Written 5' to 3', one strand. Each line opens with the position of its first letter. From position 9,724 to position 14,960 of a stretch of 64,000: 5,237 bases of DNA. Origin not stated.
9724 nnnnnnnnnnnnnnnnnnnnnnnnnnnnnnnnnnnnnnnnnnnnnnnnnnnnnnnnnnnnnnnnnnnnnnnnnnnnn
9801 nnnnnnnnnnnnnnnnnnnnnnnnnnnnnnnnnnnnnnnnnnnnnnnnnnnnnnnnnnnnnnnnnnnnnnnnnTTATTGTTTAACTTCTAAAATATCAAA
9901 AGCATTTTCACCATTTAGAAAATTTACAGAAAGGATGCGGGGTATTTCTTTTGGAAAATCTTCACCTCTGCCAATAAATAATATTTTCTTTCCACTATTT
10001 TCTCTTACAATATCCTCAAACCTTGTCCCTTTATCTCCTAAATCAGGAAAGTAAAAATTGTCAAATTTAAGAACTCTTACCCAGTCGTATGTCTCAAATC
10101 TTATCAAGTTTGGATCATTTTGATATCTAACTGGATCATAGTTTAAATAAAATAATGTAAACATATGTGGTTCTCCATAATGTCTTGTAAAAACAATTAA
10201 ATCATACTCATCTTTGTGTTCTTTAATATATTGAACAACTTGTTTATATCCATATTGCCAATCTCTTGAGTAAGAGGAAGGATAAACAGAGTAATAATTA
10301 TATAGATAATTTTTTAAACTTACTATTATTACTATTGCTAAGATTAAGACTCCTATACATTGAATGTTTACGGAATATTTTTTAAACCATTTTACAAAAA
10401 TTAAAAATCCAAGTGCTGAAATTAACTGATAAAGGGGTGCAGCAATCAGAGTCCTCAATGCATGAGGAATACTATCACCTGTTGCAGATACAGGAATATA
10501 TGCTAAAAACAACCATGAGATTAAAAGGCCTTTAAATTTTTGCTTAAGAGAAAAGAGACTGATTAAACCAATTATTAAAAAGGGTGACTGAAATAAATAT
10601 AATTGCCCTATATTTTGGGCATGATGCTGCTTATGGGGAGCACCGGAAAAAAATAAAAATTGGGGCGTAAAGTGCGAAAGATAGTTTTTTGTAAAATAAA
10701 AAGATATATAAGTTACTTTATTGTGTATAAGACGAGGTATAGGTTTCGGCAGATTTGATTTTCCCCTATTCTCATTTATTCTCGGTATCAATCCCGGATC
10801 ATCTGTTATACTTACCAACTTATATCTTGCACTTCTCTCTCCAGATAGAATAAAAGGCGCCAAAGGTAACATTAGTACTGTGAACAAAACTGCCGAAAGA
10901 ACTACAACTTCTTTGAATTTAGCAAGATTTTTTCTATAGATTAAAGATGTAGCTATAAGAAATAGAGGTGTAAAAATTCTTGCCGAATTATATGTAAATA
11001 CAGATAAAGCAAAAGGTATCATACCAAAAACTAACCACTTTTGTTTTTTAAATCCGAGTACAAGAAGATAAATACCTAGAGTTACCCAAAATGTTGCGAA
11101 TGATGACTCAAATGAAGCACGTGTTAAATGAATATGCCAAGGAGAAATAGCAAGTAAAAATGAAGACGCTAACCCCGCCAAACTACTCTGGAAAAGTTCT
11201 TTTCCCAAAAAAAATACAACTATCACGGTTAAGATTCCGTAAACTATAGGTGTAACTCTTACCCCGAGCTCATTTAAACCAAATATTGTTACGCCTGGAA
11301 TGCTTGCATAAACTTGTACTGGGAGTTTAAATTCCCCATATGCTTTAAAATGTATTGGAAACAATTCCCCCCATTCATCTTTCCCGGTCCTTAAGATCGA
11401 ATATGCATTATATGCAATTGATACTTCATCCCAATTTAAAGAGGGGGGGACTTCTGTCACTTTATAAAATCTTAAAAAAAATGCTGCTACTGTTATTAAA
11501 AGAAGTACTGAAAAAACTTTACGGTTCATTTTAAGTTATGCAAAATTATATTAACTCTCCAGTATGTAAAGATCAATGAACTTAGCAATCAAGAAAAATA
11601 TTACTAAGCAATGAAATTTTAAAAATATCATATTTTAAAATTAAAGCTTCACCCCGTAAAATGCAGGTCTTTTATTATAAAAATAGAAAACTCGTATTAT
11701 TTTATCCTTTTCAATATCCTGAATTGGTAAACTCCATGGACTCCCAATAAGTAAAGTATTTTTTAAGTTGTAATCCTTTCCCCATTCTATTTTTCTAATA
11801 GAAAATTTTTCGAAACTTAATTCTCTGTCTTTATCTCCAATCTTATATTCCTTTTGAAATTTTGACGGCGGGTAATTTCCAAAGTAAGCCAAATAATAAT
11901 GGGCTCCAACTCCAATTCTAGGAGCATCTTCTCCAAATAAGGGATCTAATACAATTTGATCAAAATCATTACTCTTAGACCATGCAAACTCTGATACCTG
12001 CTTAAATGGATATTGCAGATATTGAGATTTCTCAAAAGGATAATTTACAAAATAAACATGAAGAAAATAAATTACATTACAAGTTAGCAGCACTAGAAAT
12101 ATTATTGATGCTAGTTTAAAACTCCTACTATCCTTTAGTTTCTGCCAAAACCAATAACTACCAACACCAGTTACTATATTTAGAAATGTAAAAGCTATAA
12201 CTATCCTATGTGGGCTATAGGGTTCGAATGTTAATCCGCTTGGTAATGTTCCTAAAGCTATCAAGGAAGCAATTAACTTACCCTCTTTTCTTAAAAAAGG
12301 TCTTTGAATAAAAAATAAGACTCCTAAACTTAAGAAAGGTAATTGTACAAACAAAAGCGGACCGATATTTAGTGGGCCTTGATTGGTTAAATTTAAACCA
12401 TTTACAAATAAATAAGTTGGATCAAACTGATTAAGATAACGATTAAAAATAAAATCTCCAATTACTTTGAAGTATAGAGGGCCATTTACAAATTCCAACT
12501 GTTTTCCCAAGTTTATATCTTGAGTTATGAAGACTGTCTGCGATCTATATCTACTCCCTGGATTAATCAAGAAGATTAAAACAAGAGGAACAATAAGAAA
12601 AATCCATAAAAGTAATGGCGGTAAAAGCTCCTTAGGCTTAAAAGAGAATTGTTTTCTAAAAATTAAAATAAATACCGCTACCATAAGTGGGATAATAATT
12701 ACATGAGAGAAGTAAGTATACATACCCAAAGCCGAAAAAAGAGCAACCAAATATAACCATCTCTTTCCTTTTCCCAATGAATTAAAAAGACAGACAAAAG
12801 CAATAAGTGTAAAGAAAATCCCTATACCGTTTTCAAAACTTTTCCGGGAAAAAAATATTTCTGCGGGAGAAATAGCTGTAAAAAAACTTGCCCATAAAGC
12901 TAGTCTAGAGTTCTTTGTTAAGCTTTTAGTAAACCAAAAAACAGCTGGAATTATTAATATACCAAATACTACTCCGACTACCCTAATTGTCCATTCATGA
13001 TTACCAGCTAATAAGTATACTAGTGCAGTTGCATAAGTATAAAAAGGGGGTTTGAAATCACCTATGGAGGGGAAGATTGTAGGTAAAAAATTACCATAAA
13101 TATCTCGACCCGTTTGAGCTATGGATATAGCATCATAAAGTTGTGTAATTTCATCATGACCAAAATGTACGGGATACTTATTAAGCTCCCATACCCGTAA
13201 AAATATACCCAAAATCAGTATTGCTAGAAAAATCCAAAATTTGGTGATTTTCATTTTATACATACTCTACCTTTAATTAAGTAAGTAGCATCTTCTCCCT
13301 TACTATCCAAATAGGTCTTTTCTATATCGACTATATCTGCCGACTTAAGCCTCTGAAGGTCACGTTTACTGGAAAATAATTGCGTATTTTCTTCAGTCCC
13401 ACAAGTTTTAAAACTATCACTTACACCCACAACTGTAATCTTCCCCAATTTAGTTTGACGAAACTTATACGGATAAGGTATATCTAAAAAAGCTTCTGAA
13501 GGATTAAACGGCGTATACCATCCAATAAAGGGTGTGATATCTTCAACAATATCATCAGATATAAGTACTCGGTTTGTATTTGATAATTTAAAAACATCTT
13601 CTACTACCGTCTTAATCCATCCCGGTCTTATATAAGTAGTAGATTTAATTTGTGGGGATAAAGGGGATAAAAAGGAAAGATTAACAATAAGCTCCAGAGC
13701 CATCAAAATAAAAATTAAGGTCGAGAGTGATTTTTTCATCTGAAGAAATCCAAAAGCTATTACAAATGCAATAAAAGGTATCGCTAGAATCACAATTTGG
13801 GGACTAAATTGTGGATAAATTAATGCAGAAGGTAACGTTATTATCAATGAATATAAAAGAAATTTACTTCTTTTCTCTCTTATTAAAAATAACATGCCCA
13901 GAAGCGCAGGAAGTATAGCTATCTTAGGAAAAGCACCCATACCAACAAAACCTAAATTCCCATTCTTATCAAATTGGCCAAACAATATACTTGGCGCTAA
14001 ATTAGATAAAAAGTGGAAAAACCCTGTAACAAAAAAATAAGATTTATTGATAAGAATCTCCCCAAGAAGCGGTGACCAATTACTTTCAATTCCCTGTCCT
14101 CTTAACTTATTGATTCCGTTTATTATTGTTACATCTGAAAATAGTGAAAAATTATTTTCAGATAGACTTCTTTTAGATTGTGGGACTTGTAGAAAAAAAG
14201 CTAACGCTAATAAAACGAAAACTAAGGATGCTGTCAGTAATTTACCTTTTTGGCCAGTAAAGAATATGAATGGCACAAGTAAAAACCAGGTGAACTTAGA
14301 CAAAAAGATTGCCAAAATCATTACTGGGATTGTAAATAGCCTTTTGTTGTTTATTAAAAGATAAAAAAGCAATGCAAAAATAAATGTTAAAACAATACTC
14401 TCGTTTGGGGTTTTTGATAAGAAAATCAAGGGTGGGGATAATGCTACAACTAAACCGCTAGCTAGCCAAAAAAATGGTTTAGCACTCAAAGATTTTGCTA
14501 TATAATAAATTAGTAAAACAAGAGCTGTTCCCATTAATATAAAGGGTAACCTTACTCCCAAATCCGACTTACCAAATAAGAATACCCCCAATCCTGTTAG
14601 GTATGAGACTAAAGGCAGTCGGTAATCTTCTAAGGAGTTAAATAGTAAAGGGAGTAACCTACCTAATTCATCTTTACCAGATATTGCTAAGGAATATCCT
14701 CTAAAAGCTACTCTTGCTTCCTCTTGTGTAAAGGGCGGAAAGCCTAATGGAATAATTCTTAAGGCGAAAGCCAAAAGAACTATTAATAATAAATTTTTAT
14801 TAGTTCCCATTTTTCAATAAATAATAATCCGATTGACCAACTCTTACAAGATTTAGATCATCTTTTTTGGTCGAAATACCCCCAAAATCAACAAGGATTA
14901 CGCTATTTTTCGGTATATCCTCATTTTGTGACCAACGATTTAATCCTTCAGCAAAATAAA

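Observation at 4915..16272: Tandem array of eight GT39/PMT-like paralogs plus a C-terminal-module-only gene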

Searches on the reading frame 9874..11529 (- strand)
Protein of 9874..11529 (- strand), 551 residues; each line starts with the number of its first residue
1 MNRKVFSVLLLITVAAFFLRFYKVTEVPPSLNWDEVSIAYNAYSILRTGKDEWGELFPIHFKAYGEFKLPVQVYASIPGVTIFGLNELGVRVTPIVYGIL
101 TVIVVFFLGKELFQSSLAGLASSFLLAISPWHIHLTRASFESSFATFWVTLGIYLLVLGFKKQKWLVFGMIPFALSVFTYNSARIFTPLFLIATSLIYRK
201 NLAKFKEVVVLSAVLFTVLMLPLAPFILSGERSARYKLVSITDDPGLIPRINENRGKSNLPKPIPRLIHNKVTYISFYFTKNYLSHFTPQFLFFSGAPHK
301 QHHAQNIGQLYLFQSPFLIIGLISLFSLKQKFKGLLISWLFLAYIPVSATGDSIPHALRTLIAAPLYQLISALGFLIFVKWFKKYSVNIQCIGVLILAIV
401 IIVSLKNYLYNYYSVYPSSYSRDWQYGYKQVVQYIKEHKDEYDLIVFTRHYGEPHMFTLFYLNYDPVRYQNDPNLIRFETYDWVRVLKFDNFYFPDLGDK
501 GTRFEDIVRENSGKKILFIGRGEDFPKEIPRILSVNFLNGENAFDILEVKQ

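Call 4: search_protein_families(library=pfam, proteins=[window:9874-11529:-], max_evalue=0.01)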
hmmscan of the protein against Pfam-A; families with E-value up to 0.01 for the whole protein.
window:9874-11529:- (551 aa): 2 families
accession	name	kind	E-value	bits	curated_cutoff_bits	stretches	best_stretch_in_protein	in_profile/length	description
PF02366.24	PMT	-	1.6e-10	41.4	22.7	1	11-227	2-234/245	Dolichyl-phosphate-mannose-protein mannosyltransferase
PF13231.12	PMT_2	-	2.3e-08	34.9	26.1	1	79-218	13-152/160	Dolichyl-phosphate-mannose-protein mannosyltransferase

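Call 5: search_protein_families(library=ncbifam, proteins=[window:9874-11529:-], max_evalue=0.01)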
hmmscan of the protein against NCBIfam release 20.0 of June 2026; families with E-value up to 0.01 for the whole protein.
window:9874-11529:- (551 aa): 0 families

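Call 11: find_encoding_contigs(protein=window:9874-11529:-, flank=10000, max_places=6)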
Protein window:9874-11529:- (551 aa): no gene with exactly this product is on record in the collection.
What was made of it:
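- Tried and rejected: An exact-match lookup of g4 failed (call 11).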

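Call 24: find_homologous_proteins(query=window:9874-11529:-, max_evalue=1e-10)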
Query window:9874-11529:- (551 aa): 2802 proteins with E <= 1e-10 among 8000 candidates; the best 120 are listed.
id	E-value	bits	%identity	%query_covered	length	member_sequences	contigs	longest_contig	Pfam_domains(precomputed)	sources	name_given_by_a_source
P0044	0.0e+0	1237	100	100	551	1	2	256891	PF02366.25,PF13231.13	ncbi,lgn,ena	ncbi:MAG: phospholipid carrier-dependent glycosyltransferase [Patescibacteria group bacterium]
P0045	1.9e-284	963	75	100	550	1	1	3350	PF02366.25,PF13231.13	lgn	-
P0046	3.9e-283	959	73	99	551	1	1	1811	PF02366.25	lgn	-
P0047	2.7e-282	956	74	100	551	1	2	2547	PF02366.25,PF13231.13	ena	-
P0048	5.1e-282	955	73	99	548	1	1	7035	PF02366.25,PF13231.13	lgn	-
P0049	7.6e-282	954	74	100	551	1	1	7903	PF13231.13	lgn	-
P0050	8.8e-282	954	72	100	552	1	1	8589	PF02366.25,PF13231.13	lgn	-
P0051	1.4e-281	953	73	100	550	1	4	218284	PF02366.25,PF13231.13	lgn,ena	-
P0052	1.5e-281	953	75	99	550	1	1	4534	PF02366.25,PF13231.13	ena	-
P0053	1.6e-281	953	73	100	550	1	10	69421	PF02366.25,PF13231.13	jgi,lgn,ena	-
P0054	2.2e-281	953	74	100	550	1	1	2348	PF02366.25,PF13231.13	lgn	-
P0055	2.4e-281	953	73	100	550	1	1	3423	PF02366.25,PF13231.13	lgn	-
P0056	3.6e-281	952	75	100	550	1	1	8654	PF02366.25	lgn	-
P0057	5.5e-281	951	73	100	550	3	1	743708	PF02366.25,PF13231.13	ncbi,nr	ncbi:MAG: glycosyltransferase family 39 protein [Candidatus Daviesbacteria bacterium]|nr:glycosyltra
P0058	1.3e-280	950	73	100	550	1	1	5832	PF02366.25,PF13231.13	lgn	-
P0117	1.8e-271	920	71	100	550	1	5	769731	PF02366.25,PF13231.13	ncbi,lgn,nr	ncbi:glycosyltransferase family 39 protein [Candidatus Daviesbacteria bacterium]|nr:glycosyltransfer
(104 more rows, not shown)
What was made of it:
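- Closest known: Protein O-mannosyltransferases. Same: NCBI labels the orthologs 'glycosyltransferase family 39 protein' (call 24).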

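Call 25: find_encoding_contigs(protein=P0117, flank=10000, max_places=2)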
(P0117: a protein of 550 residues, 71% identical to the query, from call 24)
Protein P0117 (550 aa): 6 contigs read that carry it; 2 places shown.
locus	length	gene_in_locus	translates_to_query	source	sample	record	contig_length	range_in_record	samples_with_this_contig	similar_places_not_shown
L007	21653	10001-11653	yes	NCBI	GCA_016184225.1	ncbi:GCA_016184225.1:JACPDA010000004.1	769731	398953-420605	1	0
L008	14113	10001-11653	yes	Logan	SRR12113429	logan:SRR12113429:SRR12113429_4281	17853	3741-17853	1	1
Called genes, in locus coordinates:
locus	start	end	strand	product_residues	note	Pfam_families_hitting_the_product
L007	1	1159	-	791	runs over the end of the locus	PF09586:YfhO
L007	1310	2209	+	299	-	PF00535:Glycos_transf_2, PF10111:Glyco_tranf_2_2 (weak), PF13641:Glyco_tranf_2_3 (weak)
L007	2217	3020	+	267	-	PF00535:Glycos_transf_2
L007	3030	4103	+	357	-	PF00534:Glycos_transf_1, PF13692:Glyco_trans_1_4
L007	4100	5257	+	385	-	-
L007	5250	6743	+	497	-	PF13231:PMT_2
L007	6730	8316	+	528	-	PF13231:PMT_2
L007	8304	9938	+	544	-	PF13231:PMT_2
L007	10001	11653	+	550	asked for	PF02366:PMT, PF13231:PMT_2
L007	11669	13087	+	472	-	PF02366:PMT (weak), PF13231:PMT_2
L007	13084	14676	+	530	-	PF02366:PMT (weak), PF13231:PMT_2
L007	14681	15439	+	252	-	PF00535:Glycos_transf_2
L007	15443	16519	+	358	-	PF13439:Glyco_transf_4, PF00534:Glycos_transf_1, PF13692:Glyco_trans_1_4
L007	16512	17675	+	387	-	PF04188:Mannosyl_trans2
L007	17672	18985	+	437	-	PF01943:Polysacc_synt, PF13440:Polysacc_synt_3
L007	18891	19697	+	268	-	PF00535:Glycos_transf_2, PF13641:Glyco_tranf_2_3 (weak)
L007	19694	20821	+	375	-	PF13439:Glyco_transf_4, PF20706:GT4-conflict, PF00534:Glycos_transf_1, PF13692:Glyco_trans_1_4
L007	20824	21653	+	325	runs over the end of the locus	PF01073:3Beta_HSD, PF01370:Epimerase, PF05368:NmrA (faint), PF07993:NAD_binding_4 (faint), PF13460:NAD_binding_10 (weak), PF16363:GDP_Man_Dehyd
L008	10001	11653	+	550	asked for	PF02366:PMT, PF13231:PMT_2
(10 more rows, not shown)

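Call 26: find_encoding_contigs(protein=P0057, flank=10000, max_places=2)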
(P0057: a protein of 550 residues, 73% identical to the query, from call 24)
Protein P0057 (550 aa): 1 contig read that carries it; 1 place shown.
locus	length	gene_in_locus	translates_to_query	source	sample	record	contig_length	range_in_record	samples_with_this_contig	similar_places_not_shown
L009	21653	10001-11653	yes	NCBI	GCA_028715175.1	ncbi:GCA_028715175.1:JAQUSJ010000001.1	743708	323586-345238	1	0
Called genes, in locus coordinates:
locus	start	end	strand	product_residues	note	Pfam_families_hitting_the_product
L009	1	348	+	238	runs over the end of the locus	-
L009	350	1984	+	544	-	-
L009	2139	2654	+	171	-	-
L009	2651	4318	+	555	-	PF13231:PMT_2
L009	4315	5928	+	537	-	PF13231:PMT_2 (weak)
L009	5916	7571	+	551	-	PF13231:PMT_2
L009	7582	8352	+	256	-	PF00535:Glycos_transf_2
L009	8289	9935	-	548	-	PF10131:PTPS_related (faint)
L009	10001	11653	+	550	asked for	PF02366:PMT, PF13231:PMT_2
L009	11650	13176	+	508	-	PF02366:PMT, PF13231:PMT_2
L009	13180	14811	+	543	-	PF02366:PMT (weak), PF13231:PMT_2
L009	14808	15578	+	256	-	PF00535:Glycos_transf_2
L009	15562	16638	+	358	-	PF13439:Glyco_transf_4, PF20706:GT4-conflict (weak), PF00534:Glycos_transf_1, PF13692:Glyco_trans_1_4, PF13524:Glyco_trans_1_2 (weak)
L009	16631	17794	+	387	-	-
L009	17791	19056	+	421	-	PF01943:Polysacc_synt, PF13440:Polysacc_synt_3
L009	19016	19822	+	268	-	PF00535:Glycos_transf_2, PF13641:Glyco_tranf_2_3 (weak)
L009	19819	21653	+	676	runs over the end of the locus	-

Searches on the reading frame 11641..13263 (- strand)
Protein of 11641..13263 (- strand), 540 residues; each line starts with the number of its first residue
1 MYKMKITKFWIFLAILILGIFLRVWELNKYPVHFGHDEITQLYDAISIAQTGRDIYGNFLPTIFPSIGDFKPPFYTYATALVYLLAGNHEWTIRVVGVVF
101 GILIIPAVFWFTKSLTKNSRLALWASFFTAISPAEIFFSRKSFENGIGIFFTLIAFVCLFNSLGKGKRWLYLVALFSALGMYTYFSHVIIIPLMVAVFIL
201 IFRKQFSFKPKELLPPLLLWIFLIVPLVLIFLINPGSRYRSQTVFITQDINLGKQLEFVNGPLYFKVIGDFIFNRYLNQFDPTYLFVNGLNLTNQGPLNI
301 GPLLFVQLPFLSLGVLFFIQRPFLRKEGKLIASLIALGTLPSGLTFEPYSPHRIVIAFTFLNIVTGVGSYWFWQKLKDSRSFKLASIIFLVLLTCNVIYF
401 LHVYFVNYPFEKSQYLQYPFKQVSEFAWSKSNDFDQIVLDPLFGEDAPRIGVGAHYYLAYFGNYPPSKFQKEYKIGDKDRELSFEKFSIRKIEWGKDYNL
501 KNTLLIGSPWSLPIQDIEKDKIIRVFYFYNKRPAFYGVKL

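Call 4: search_protein_families(library=pfam, proteins=[window:11641-13263:-], max_evalue=0.01)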
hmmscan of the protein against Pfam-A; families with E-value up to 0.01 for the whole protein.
window:11641-13263:- (540 aa): 2 families
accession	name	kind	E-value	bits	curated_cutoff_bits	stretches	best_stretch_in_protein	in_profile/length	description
PF13231.12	PMT_2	-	7.2e-13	49.5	26.1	1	71-228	2-158/160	Dolichyl-phosphate-mannose-protein mannosyltransferase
PF02366.24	PMT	-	4.3e-07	30.2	22.7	1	67-228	59-223/245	Dolichyl-phosphate-mannose-protein mannosyltransferase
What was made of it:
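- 11641..13263 (-): g5: GT-C paralog, 540 aa. PMT_2 49.5 bits (call 4).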

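Call 5: search_protein_families(library=ncbifam, proteins=[window:11641-13263:-], max_evalue=0.01)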
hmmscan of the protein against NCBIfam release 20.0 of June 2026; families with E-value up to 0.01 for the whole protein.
window:11641-13263:- (540 aa): 2 families
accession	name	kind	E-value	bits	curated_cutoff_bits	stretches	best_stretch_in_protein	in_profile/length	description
TIGR03663.1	TIGR03663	subfamily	7.4e-16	58.2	126.25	1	11-209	3-189/435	flippase activity-associated protein Agl23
TIGR04154.1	archaeo_STT3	subfamily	0.0011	17.4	450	1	72-143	70-148/831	oligosaccharyl transferase, archaeosortase A system-associated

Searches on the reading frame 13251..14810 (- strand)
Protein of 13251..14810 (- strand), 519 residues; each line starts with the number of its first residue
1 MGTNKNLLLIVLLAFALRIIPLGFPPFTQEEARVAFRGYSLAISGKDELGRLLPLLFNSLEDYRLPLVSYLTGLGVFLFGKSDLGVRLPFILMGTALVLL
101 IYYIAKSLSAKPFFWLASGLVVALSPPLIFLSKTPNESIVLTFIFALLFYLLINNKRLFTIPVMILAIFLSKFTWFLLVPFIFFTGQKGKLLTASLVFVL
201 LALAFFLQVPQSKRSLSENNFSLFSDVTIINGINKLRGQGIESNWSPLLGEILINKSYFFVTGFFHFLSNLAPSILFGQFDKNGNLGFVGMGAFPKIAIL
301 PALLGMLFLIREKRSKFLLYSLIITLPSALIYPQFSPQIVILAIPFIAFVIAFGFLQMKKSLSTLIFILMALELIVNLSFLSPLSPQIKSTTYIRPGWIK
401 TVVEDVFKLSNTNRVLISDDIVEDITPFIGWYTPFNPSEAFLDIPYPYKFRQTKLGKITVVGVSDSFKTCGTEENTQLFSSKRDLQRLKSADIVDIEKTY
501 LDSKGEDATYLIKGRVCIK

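Call 4: search_protein_families(library=pfam, proteins=[window:13251-14810:-], max_evalue=0.01)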
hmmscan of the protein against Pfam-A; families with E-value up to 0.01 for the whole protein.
window:13251-14810:- (519 aa): 1 family
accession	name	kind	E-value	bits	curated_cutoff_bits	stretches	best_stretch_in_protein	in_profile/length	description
PF13231.12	PMT_2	-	3.6e-07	31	26.1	1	66-210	4-156/160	Dolichyl-phosphate-mannose-protein mannosyltransferase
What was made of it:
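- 13251..14810 (-): g6: GT-C paralog, 519 aa. Its acidic motif is EE instead of DE. PMT_2 31 bits (call 4).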

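Call 5: search_protein_families(library=ncbifam, proteins=[window:13251-14810:-], max_evalue=0.01)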
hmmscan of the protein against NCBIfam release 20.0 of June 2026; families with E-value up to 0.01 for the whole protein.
window:13251-14810:- (519 aa): 2 families
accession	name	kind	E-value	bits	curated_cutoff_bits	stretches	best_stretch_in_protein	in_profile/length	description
TIGR03663.1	TIGR03663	subfamily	8.2e-08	31.7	126.25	1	7-185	4-175/435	flippase activity-associated protein Agl23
NF058602.1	PrMnsylTfPmt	equivalog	0.0014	17.5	800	1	66-154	101-189/530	protein O-mannosyltransferase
